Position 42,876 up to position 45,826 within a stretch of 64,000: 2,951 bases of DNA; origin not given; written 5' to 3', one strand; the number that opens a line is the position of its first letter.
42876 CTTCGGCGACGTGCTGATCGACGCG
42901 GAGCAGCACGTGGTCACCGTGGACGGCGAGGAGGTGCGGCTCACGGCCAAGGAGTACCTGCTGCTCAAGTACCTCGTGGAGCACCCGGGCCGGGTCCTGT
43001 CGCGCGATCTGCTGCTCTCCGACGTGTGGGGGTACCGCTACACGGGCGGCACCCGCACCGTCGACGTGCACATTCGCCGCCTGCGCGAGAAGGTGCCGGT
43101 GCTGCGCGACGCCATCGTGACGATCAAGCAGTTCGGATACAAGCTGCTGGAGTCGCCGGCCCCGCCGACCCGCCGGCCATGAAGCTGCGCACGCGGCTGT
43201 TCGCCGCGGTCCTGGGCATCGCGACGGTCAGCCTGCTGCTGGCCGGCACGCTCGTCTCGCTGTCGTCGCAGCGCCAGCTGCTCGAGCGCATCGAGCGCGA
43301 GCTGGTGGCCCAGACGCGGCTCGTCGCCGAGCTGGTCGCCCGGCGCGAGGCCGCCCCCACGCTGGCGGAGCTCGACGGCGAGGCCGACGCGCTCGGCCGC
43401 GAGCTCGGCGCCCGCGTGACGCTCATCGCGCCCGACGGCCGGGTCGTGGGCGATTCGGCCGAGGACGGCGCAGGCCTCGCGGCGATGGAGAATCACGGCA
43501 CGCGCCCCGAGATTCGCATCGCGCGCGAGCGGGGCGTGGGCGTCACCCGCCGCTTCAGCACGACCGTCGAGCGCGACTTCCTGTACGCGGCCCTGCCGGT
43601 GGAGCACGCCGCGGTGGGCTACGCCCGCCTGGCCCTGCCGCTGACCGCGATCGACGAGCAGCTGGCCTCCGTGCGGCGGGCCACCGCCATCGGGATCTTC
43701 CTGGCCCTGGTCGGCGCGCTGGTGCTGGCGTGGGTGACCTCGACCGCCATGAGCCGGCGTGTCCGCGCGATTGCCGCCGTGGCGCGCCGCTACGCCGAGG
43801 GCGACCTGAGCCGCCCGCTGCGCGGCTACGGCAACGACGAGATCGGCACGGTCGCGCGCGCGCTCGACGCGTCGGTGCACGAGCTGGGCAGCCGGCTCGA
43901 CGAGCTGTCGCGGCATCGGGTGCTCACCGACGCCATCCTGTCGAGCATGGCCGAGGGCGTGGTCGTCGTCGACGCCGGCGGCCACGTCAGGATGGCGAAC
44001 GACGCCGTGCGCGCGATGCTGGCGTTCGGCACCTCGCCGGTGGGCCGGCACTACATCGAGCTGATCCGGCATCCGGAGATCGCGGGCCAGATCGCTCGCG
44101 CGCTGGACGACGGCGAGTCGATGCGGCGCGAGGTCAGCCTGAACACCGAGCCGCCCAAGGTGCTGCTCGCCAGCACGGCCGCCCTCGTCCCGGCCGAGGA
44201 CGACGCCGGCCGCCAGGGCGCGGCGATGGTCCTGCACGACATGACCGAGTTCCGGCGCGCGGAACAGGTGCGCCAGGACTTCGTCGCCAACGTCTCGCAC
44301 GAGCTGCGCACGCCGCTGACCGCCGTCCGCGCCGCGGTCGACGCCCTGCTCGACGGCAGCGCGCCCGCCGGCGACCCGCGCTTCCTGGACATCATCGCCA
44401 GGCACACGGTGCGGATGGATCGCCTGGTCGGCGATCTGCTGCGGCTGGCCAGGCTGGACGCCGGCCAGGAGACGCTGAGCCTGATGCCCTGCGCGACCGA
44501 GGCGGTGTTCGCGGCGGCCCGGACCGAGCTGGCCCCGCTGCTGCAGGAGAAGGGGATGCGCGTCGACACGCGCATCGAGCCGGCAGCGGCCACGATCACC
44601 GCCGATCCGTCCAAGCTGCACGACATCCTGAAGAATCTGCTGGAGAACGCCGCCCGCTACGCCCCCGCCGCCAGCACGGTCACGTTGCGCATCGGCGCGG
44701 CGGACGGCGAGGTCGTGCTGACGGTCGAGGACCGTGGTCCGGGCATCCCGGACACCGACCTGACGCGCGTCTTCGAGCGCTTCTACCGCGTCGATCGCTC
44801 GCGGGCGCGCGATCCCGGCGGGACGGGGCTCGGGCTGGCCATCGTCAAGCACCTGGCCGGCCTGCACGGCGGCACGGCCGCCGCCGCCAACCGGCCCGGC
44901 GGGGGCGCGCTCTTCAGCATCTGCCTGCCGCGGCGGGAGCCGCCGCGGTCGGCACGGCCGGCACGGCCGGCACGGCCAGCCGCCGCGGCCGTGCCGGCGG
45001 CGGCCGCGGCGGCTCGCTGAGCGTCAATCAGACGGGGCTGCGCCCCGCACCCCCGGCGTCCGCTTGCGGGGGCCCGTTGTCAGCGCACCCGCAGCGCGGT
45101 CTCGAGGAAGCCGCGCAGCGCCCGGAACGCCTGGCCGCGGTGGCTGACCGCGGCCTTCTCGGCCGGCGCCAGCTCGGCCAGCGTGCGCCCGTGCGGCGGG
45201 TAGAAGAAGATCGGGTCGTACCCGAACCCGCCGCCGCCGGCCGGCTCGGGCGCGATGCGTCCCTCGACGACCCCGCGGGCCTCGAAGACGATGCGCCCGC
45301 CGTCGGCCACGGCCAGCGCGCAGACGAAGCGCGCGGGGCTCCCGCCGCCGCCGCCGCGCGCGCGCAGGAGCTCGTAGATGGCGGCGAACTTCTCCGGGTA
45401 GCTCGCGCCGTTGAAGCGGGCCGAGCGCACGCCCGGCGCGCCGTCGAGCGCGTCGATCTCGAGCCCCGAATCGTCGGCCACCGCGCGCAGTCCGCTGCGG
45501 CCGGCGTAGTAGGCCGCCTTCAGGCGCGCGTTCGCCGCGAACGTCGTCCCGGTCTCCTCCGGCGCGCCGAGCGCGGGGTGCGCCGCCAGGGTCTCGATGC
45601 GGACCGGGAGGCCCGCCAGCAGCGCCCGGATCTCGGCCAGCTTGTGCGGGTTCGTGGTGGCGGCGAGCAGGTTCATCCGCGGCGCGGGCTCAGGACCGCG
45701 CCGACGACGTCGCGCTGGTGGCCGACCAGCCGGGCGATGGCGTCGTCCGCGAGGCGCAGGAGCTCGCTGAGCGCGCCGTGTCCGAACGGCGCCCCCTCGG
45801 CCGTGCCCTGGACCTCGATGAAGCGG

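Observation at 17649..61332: Dense family of about 105-130-bp G+C-rich structured intergenic repeats: 11 copies at 9 loci in 44 kb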

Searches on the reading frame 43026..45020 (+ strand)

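Call 64: search_protein_families(library=pfam, proteins=[window:43026-45020:+])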
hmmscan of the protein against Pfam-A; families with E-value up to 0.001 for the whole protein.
window:43026-45020:+ (664 aa): 9 families
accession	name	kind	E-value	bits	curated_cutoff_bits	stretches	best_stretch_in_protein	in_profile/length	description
PF02518.31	HATPase_c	-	7.1e-29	100.9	26.4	1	527-637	2-110/111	Histidine kinase-, DNA gyrase B-, and HSP90-like ATPase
PF00512.31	HisKA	-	4.2e-22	78.4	26.9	1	416-480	2-66/66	His Kinase A (phospho-acceptor) domain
PF00672.30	HAMP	-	2.5e-10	41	25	1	241-287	5-51/53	HAMP domain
PF08448.16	PAS_4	-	9.7e-09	35.9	23.1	1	306-411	2-110/110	PAS fold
PF16736.11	sCache_like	-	2e-07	31.8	27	1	84-204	6-116/117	Single Cache-like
PF00989.32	PAS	-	3.4e-05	24.2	22.6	1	302-374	4-81/113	PAS fold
PF13581.12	HATPase_c_2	-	4.6e-05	23.9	27.4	1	537-611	42-109/127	Histidine kinase-like ATPase domain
PF12860.13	PAS_7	-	0.00011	22.8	27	1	305-414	1-115/115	PAS fold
PF13188.13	PAS_8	-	0.00051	20.3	21.8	0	303-339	5-43/65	PAS domain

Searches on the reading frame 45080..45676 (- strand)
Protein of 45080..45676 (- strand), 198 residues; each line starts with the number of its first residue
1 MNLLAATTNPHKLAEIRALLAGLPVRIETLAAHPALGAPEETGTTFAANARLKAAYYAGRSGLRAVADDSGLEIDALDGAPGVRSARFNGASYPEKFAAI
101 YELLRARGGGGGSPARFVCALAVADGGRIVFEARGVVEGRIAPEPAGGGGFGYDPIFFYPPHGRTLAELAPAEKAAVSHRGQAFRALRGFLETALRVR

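Call 38: search_protein_families(library=pfam, proteins=[window:45080-45676:-])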
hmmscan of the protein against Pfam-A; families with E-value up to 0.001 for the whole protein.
window:45080-45676:- (198 aa): 1 family
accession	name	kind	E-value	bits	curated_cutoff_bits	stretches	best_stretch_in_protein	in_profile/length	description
PF01725.21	Ham1p_like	-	8.7e-55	185.9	22.5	1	4-188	2-184/186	Ham1 family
